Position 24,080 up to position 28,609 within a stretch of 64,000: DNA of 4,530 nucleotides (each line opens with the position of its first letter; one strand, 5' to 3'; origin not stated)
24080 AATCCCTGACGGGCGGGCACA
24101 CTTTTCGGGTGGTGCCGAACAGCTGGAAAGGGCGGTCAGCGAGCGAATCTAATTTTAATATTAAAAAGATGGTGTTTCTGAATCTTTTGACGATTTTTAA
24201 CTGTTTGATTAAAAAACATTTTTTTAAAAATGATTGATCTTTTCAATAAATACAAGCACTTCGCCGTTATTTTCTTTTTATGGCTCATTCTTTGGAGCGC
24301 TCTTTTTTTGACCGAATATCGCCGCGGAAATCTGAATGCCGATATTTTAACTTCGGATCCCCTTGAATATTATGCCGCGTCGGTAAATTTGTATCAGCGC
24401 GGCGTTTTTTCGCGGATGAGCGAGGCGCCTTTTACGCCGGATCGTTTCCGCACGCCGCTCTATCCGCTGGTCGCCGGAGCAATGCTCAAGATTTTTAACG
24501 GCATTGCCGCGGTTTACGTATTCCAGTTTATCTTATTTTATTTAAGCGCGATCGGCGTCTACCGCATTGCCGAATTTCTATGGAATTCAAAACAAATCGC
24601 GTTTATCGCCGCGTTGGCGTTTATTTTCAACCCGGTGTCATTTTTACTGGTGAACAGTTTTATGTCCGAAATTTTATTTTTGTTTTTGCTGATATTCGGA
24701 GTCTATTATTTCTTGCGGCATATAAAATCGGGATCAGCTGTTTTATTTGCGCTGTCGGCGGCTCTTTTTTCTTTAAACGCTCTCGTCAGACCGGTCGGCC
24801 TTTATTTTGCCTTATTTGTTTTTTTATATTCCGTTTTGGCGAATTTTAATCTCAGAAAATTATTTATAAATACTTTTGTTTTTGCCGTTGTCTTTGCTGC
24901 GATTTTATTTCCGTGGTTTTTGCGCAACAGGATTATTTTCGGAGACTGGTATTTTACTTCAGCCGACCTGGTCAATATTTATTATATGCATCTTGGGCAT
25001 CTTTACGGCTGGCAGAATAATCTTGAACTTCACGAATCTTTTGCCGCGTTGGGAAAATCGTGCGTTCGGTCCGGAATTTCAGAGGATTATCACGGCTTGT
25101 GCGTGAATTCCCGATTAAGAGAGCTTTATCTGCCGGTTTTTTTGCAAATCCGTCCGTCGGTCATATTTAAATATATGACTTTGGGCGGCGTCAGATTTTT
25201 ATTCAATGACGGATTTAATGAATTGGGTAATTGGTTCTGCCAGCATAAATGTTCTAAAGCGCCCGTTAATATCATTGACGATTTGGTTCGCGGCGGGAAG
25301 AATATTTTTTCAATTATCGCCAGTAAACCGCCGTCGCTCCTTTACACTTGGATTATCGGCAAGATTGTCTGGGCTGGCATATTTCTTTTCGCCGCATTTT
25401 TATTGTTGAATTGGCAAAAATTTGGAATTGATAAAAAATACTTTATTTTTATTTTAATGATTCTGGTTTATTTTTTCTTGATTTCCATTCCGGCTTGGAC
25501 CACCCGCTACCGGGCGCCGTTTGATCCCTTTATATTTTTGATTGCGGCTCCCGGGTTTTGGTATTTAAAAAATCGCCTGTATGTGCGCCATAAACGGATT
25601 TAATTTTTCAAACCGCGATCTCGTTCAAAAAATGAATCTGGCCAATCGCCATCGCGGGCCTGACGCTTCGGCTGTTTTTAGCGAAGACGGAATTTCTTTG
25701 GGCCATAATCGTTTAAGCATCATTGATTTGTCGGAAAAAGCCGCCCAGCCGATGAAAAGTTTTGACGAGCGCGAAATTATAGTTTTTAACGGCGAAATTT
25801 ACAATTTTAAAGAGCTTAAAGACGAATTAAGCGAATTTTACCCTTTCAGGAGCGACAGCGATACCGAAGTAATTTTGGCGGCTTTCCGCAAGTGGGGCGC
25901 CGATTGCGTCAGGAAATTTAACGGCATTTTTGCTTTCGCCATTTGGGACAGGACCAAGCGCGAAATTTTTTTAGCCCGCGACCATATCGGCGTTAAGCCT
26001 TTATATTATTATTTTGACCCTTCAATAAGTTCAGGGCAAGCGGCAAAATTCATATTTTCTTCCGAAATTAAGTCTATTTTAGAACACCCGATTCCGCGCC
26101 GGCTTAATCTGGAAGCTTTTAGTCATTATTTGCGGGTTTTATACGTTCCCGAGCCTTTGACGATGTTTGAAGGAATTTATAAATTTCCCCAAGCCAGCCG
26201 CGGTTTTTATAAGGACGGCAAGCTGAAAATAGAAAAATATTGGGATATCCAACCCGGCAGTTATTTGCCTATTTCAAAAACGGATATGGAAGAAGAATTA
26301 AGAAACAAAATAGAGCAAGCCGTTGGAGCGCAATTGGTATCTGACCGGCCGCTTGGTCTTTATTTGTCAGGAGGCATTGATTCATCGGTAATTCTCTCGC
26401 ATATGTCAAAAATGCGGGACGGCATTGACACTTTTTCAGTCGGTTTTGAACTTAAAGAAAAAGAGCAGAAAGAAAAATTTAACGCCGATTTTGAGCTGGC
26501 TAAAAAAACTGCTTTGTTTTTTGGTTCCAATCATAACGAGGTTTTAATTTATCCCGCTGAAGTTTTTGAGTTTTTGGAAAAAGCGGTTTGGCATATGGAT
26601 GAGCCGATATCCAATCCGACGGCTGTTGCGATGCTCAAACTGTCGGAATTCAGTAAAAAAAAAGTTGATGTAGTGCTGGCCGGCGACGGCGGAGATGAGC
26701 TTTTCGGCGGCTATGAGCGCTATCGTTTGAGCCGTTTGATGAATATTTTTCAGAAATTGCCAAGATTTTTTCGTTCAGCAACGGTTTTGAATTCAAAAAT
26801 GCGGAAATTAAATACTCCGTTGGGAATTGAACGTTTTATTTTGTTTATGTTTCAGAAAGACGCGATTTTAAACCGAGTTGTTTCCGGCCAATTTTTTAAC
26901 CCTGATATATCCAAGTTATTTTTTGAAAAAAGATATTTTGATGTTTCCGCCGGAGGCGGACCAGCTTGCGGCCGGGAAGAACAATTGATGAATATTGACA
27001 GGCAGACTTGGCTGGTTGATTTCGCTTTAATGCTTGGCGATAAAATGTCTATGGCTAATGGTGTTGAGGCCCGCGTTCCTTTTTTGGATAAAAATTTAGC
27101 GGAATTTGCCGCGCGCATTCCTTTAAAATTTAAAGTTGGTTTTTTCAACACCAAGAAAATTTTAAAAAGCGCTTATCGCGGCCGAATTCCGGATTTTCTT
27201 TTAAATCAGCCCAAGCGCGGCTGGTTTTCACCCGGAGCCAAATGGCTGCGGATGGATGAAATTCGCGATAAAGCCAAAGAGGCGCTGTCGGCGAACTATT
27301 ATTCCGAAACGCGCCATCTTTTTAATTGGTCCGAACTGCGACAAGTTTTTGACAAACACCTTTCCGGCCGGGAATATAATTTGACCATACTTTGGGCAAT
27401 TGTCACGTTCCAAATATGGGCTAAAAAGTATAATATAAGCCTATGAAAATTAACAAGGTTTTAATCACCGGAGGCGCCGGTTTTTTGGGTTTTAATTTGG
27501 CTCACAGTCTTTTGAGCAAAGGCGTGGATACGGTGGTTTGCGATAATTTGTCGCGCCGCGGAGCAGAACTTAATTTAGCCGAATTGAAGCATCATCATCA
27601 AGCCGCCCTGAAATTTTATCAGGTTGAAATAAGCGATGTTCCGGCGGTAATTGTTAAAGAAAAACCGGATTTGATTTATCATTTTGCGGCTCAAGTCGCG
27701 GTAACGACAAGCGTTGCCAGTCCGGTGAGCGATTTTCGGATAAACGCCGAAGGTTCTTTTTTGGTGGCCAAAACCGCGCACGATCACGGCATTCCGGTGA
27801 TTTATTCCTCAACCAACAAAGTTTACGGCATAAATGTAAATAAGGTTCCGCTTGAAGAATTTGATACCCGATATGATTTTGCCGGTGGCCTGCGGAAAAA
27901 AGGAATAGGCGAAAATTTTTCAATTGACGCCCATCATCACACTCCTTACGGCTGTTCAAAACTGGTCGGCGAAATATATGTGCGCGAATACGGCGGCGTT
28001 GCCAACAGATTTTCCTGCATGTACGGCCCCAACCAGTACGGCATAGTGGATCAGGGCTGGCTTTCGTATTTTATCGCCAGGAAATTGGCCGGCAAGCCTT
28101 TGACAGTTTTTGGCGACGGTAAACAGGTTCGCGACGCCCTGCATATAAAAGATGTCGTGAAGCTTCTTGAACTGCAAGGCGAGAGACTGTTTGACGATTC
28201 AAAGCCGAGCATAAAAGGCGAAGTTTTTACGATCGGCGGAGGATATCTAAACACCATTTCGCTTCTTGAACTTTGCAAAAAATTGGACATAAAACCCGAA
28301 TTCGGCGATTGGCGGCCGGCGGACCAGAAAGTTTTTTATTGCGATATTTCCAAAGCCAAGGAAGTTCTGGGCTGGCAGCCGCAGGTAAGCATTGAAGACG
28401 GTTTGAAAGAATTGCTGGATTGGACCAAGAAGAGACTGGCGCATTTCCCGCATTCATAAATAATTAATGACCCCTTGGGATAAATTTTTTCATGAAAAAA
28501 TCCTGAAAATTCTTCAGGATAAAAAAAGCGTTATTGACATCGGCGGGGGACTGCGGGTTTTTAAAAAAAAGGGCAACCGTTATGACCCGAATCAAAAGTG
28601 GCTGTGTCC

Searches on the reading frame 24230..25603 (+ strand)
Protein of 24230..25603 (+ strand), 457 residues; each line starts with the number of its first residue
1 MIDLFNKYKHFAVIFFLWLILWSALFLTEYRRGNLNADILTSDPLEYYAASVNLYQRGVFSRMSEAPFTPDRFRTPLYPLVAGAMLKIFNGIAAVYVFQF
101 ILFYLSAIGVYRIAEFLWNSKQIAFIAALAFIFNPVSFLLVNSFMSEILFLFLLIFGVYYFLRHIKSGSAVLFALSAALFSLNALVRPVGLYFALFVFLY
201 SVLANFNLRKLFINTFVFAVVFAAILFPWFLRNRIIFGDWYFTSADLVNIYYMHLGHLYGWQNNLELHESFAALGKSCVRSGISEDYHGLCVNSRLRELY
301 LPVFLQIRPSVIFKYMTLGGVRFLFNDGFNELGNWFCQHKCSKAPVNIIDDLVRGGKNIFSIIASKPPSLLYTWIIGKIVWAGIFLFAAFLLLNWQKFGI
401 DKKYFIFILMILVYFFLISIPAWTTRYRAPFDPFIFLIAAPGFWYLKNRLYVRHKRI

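Call 10: search_protein_families(library=pfam, proteins=[window:24230-25603:+], max_evalue=0.001)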
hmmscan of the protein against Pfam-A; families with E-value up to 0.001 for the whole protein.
window:24230-25603:+ (457 aa): 2 families
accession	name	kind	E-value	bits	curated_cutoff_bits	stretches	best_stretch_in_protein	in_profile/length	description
PF13231.12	PMT_2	-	5.2e-06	27.2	26.1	1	75-227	3-154/160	Dolichyl-phosphate-mannose-protein mannosyltransferase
PF09852.15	DUF2079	-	0.00076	19.1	28.2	1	85-229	56-194/459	Predicted membrane protein (DUF2079)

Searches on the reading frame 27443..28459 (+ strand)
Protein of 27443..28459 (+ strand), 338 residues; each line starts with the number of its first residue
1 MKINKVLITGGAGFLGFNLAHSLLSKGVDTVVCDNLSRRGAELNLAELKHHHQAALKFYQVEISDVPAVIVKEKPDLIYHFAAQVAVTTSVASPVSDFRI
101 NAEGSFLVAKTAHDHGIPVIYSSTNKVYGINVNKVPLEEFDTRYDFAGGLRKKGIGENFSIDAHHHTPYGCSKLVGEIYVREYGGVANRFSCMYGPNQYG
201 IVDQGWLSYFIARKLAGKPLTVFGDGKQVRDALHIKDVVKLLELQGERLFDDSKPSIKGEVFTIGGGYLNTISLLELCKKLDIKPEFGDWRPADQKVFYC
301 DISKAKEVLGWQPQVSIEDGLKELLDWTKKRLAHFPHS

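Call 13: search_protein_families(library=pfam, proteins=[window:27443-28459:+], max_evalue=0.001)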
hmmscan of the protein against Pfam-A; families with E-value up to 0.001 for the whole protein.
window:27443-28459:+ (338 aa): 8 families
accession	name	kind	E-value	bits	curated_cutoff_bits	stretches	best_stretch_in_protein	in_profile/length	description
PF16363.11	GDP_Man_Dehyd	-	3.9e-39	135.5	27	1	7-323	1-331/332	GDP-mannose 4,6 dehydratase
PF01370.27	Epimerase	-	1.2e-37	130.1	20.9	1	6-243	1-222/240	NAD dependent epimerase/dehydratase family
PF04321.23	RmlD_sub_bind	-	1.5e-15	57.5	27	1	5-196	2-154/287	RmlD substrate binding domain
PF07993.18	NAD_binding_4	-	6e-08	32.6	20.1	1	8-204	1-218/258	Male sterility protein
PF01073.25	3Beta_HSD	-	1.5e-07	31.2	22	1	7-139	1-131/280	3-beta hydroxysteroid dehydrogenase/isomerase family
PF02719.21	Polysacc_synt_2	-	4.1e-07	29.9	20.2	1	6-128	1-133/293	Polysaccharide biosynthesis protein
PF00106.31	adh_short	-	0.00012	22.1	26.6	1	5-66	2-61/195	short chain dehydrogenase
PF08659.16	KR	-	0.00015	22.1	22.6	1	6-66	3-65/180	KR domain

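Call 18: search_protein_families(library=ncbifam, proteins=[window:27443-28459:+], max_evalue=0.01)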
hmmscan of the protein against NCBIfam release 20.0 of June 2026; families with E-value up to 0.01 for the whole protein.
window:27443-28459:+ (338 aa): 34 families (the best 25 are shown)
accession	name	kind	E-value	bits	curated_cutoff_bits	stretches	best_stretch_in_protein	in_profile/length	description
TIGR01181.1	dTDP_gluc_dehyt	equivalog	2.6e-33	115.5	365.1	1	5-330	1-313/321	dTDP-glucose 4,6-dehydratase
TIGR01179.1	galE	equivalog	2.9e-31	108.5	262.3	2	5-139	1-135/332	UDP-glucose 4-epimerase GalE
NF007582.0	PRK10217.1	equivalog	1.5e-21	76.9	698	1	4-328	2-331/355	dTDP-glucose 4,6-dehydratase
NF007490.0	PRK10084.1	subfamily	2e-19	69.8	649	1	5-328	2-334/361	dTDP-glucose 4,6-dehydratase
NF007956.0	PRK10675.1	subfamily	4.5e-18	65.5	394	1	5-333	2-334/338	UDP-glucose 4-epimerase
TIGR02622.1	CDP_4_6_dhtase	equivalog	1.3e-16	60.7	278.45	2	4-131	5-136/352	CDP-glucose 4,6-dehydratase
TIGR04180.1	EDH_00030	hypoth_equivalog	5.5e-15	55.2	475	1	6-139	1-135/297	NAD-dependent 4,6-dehydratase LegB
TIGR02197.1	heptose_epim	equivalog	6.2e-15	55.2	274.6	1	6-133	1-123/316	ADP-glyceromanno-heptose 6-epimerase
TIGR01214.1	rmlD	equivalog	7.2e-15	54.8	224.05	1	5-129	1-105/285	dTDP-4-dehydrorhamnose reductase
NF042423.1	oxyalk_red_Shew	equivalog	2.1e-12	46.8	580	1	2-127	7-121/331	2-alkyl-3-oxoalkanoate reductase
NF041015.1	UDPsulfquin_syn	equivalog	2.8e-12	46.3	575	1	5-89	2-104/384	UDP-sulfoquinovose synthase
NF011728.1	PRK15181.1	equivalog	4.9e-11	42.2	760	1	5-328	17-337/348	Vi polysaccharide biosynthesis UDP-N-acetylglucosaminuronic acid C-4 epimerase TviC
NF043036.1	ErythonDh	equivalog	7.6e-11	41.8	325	1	5-135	2-136/321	D-erythronate dehydrogenase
NF008872.0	PRK11908.1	equivalog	9.5e-11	41.3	294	1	4-133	2-127/349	bifunctional UDP-4-keto-pentose/UDP-xylose synthase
NF042422.1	oxyalk_red_OleD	equivalog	5.8e-10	39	580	1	5-135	2-121/329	2-alkyl-3-oxoalkanoate reductase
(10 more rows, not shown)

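Call 63: search_solved_structures(query=window:27443-28459:+, max_evalue=1e-20, show_alignments=1)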
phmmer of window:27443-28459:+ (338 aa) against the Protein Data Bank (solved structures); distinct sequences matched with E-value up to 1e-20: 17.
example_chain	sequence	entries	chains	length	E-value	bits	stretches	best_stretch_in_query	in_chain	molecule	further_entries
9rl0_E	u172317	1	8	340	9.7e-67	228.6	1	5-330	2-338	CDP-tyvelose 2-epimerase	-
1orr_A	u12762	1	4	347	8.3e-64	218.9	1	5-337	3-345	CDP-tyvelose-2-epimerase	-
4zrm_A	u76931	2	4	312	4.5e-37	131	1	5-332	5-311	UDP-glucose 4-epimerase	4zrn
7ys8_A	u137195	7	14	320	5.2e-30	107.8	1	5-331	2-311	UDP-glucose 4-epimerase | UDP-glucose 4-epimerase along with EC 5.1.3.2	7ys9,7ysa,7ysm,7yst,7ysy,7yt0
6pmh_A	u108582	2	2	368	3.4e-27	98.5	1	6-328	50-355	UDP-glucose 4-epimerase related protein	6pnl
6bwl_A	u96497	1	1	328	9.9e-25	90.4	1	5-330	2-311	Pal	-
7xpo_A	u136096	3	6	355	3.2e-23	85.5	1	4-331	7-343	UDP-glucose 4-epimerase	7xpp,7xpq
8vr2_A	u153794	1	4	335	5.9e-23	84.6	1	4-333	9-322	NAD-dependent epimerase/dehydratase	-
8wov_B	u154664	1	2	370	1.4e-21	80.1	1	5-329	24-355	UDP-glucose 4-epimerase 2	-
8wop_A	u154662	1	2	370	1.5e-21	80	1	5-329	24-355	UDP-glucose 4-epimerase 2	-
8wow_A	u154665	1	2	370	1.7e-21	79.8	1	5-329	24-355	UDP-glucose 4-epimerase 2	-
6wjb_A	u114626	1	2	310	1.9e-21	79.6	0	167-320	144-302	NAD-dependent epimerase/dehydratase family protein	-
8du1_A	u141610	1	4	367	2.6e-21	79.2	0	4-328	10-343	dTDP-glucose 4,6-dehydratase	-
6dnt_A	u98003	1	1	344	3.1e-21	78.9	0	1-328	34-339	NAD-dependent epimerase/dehydratase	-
5u4q_A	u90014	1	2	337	3.6e-21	78.7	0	5-329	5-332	dTDP-glucose 4,6-dehydratase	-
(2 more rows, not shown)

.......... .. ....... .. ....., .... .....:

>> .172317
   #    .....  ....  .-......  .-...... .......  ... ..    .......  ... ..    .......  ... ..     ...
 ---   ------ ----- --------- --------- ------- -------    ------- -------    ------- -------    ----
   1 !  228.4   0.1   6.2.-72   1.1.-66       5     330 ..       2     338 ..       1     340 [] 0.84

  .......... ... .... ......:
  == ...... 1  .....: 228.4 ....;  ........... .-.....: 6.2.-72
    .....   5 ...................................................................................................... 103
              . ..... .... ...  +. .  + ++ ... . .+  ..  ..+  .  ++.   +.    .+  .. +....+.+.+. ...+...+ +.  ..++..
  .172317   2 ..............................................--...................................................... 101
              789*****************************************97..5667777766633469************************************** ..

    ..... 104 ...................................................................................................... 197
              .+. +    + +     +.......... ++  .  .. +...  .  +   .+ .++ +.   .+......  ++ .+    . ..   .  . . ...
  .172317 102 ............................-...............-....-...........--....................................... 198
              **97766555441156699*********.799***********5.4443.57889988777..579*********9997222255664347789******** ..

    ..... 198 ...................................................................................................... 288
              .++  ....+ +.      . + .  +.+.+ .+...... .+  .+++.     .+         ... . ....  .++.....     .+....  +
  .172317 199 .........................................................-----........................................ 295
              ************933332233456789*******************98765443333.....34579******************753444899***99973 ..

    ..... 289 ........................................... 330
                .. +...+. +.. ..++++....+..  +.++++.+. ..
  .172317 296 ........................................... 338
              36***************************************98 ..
